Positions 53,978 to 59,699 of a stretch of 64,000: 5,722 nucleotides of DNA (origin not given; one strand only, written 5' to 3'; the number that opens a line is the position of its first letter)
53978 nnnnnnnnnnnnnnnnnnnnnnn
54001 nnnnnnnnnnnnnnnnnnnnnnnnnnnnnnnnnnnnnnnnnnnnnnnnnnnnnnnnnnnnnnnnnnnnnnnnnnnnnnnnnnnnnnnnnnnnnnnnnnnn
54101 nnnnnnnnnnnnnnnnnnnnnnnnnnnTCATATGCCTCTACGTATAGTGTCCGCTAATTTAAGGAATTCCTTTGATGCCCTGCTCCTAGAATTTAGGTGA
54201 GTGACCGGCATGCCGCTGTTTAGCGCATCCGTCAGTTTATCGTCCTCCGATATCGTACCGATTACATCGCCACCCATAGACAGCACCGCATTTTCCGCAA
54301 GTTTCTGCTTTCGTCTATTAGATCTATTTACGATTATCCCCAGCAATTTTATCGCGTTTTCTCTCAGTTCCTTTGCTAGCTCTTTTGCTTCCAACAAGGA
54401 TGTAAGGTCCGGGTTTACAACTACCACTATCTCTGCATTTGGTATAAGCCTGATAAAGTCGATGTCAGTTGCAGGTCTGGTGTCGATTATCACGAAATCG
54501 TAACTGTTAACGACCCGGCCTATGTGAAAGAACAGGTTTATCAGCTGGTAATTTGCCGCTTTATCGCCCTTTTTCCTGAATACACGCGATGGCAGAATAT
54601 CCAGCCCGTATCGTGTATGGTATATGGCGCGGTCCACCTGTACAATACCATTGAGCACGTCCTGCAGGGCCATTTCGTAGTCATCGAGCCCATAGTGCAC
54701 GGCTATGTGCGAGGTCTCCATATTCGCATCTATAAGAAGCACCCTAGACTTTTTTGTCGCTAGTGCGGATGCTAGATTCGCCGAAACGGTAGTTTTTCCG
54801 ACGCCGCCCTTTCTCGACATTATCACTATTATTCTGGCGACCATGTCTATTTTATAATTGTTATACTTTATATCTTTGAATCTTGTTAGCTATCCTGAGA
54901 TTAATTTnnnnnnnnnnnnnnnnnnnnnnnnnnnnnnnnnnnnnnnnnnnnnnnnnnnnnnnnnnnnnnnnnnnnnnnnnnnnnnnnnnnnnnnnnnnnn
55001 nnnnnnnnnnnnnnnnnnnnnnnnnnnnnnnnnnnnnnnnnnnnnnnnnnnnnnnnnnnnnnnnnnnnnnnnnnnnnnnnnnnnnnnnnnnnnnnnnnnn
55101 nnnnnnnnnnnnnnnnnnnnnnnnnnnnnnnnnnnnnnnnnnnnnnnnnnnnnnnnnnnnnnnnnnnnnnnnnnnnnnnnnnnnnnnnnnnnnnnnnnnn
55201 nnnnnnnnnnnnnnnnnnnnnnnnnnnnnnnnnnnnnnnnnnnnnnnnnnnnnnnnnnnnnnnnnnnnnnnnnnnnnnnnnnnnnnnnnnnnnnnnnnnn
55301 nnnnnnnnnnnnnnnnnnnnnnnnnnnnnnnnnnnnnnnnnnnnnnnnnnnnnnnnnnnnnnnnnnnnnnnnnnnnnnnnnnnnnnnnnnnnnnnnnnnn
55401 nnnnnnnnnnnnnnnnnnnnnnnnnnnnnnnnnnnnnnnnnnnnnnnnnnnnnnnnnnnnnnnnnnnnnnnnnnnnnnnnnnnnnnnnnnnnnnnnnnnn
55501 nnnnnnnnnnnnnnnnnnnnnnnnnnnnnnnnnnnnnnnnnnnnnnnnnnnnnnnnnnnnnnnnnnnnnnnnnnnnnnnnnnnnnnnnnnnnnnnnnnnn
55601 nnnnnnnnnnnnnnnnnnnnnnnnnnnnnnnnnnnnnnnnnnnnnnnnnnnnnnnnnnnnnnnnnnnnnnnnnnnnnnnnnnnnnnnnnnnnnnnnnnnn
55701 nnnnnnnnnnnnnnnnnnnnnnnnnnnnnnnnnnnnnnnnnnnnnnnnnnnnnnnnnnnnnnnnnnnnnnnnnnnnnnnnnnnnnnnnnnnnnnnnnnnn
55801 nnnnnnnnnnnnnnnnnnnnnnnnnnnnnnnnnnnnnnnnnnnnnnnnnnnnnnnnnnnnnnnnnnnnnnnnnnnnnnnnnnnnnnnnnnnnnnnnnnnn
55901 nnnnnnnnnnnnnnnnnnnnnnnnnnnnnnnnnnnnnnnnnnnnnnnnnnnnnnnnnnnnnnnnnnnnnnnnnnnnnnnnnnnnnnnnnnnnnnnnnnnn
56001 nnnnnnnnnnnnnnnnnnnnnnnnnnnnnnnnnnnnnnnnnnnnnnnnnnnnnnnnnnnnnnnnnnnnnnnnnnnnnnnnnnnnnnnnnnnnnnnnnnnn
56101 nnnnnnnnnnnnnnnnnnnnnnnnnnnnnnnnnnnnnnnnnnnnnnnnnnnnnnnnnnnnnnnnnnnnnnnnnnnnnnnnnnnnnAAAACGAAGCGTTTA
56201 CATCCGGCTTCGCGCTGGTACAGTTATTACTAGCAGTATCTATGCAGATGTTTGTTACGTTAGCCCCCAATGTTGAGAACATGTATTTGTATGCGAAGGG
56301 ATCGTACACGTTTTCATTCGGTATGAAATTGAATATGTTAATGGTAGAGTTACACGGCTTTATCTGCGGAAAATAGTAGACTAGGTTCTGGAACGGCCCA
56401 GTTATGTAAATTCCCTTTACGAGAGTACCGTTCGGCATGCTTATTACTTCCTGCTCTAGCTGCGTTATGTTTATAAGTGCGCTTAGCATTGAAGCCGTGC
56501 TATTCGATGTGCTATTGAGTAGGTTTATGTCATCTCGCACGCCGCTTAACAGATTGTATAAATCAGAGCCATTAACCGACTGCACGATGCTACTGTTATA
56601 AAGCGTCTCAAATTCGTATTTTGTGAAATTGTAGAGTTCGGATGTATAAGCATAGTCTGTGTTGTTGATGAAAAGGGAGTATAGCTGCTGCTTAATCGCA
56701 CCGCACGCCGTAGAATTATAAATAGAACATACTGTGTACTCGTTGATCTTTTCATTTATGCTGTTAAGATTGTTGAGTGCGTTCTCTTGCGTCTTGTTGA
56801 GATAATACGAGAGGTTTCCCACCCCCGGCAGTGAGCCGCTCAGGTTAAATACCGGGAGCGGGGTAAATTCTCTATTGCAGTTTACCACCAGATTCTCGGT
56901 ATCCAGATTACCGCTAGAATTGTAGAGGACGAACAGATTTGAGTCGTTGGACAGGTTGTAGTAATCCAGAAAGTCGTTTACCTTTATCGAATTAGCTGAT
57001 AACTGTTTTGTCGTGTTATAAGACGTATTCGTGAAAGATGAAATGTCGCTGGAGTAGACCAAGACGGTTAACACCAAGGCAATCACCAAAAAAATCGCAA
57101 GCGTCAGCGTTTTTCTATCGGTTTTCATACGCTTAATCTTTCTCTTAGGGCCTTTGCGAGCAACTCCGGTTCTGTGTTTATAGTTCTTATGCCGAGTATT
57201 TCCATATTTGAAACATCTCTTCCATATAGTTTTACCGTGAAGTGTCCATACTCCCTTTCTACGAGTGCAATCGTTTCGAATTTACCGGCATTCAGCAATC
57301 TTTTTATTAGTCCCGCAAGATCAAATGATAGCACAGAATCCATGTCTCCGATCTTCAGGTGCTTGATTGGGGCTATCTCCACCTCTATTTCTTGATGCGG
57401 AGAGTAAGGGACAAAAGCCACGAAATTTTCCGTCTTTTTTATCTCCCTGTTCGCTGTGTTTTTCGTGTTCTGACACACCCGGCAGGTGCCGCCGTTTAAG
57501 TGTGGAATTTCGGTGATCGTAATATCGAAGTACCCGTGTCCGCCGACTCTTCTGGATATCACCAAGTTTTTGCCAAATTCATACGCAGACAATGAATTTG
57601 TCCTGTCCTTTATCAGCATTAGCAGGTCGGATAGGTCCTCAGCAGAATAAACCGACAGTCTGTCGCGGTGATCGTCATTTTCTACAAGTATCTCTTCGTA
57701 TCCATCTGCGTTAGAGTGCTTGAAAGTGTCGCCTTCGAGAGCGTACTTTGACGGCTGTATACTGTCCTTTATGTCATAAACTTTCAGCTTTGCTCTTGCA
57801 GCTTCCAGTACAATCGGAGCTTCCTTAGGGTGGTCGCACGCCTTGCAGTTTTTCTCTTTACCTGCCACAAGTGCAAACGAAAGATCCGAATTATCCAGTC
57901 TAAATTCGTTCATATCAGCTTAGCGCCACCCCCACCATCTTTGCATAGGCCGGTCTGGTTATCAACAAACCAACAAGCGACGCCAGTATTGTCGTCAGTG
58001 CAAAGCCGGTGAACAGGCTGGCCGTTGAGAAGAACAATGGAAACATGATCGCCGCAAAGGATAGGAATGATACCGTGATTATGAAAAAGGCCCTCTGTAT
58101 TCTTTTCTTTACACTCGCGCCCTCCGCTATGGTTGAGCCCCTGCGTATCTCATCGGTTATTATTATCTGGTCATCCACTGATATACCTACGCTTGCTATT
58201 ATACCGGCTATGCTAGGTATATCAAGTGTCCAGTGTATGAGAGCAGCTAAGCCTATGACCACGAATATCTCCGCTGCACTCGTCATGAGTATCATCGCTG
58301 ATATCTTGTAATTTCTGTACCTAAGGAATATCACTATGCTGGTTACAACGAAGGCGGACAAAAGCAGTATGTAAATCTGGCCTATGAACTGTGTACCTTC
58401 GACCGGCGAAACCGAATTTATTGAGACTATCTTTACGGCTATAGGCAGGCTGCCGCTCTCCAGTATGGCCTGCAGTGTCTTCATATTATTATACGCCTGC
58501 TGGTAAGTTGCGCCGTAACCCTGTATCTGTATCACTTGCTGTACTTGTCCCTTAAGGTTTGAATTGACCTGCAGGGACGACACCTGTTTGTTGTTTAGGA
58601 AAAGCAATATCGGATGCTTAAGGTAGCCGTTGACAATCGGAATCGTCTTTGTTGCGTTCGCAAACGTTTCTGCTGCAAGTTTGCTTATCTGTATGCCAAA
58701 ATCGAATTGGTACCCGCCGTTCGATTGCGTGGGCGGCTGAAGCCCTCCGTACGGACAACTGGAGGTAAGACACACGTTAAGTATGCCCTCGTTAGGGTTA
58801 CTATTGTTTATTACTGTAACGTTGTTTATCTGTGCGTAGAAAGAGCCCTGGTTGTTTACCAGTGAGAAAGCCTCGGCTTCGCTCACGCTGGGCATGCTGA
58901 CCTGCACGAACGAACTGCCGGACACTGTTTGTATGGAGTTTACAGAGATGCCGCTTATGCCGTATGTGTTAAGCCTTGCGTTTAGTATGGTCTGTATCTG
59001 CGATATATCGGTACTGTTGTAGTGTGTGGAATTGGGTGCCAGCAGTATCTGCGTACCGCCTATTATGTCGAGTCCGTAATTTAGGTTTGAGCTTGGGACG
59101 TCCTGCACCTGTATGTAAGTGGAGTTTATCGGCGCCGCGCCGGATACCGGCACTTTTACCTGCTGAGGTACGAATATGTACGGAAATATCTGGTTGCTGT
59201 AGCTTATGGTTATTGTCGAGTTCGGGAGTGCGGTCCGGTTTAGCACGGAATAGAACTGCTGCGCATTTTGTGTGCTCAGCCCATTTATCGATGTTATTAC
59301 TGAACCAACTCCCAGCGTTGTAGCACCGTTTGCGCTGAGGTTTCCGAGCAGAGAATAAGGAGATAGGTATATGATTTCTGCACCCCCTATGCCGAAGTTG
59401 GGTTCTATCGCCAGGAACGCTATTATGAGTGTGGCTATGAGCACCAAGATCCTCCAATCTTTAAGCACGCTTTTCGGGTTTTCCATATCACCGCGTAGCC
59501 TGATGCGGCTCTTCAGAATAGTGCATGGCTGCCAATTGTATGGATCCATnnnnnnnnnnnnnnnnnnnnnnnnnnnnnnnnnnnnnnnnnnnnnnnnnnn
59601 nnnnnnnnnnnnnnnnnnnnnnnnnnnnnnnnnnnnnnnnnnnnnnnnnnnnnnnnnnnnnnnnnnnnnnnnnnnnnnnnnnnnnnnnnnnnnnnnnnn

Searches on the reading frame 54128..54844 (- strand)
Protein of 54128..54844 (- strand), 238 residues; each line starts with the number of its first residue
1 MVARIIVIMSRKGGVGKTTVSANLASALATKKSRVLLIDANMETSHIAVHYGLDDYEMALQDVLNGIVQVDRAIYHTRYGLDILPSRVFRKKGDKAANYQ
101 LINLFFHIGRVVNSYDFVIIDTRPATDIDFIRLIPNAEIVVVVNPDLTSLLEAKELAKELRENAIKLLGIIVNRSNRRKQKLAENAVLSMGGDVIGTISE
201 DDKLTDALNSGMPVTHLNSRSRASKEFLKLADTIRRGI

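Call 15: search_protein_families(library=pfam, proteins=[window:54128-54844:-], max_evalue=0.01)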
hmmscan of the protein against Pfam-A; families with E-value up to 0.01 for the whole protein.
window:54128-54844:- (238 aa): 11 families
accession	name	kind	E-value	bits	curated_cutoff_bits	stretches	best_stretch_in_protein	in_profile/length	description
PF13614.12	AAA_31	-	1.1e-21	78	27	1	4-158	2-162/177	AAA domain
PF01656.29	CbiA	-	2e-21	76.6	25.4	1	6-214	1-125/125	CobQ/CobB/MinD/ParA nucleotide binding domain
PF10609.15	ParA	-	3e-19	69.8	27.1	1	2-234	2-245/246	NUBPL iron-transfer P-loop NTPase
PF00142.24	Fer4_NifH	-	3.6e-12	46.8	25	2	137-235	142-245/271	4Fe-4S iron sulfur cluster binding proteins, NifH/frxC family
PF02374.21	ArsA_ATPase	-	4.8e-11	42.9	24.3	1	6-39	3-36/305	Anion-transporting ATPase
PF06564.18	CBP_BcsQ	-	3.5e-10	40.2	21.3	1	5-232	3-231/234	Cellulose biosynthesis protein BcsQ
PF13500.12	AAA_26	-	1e-06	29.2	27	1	136-205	128-195/198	AAA domain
PF09140.17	MipZ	-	1.3e-05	25.1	20.7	1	4-134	1-118/262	ATPase MipZ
PF16575.11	CLP1_P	-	0.00014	22.2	26.6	0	14-49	4-39/188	mRNA cleavage and polyadenylation factor CLP1 P-loop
PF07015.17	VirC1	-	0.00021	21.2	24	1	5-41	3-39/231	VirC1 protein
PF00448.28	SRP54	-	0.0049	17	22.7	0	12-39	9-36/196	SRP54-type protein, GTPase domain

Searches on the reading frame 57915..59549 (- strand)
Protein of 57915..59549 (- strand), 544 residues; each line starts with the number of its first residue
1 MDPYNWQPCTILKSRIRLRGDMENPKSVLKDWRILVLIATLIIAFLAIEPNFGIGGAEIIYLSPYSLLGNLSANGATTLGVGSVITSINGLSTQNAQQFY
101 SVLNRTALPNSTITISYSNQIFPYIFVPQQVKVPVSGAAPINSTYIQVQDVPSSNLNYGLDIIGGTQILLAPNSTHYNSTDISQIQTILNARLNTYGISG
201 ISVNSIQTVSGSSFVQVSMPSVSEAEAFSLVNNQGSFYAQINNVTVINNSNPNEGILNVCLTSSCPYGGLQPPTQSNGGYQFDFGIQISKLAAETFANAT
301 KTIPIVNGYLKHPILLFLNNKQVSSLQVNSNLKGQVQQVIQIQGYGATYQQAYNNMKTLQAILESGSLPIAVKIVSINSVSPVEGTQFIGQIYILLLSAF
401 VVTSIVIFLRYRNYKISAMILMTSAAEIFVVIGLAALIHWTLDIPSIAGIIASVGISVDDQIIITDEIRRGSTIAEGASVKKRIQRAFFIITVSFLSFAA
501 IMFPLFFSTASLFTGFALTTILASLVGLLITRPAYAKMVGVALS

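Call 15: search_protein_families(library=pfam, proteins=[window:57915-59549:-], max_evalue=0.01)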
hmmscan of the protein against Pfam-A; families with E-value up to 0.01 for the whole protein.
window:57915-59549:- (544 aa): 1 family
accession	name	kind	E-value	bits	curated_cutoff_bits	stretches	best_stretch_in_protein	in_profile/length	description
PF02355.23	SecD_SecF_C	-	1.2e-13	51.3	20.5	1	372-529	13-173/189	Protein export membrane protein SecD/SecF, C-terminal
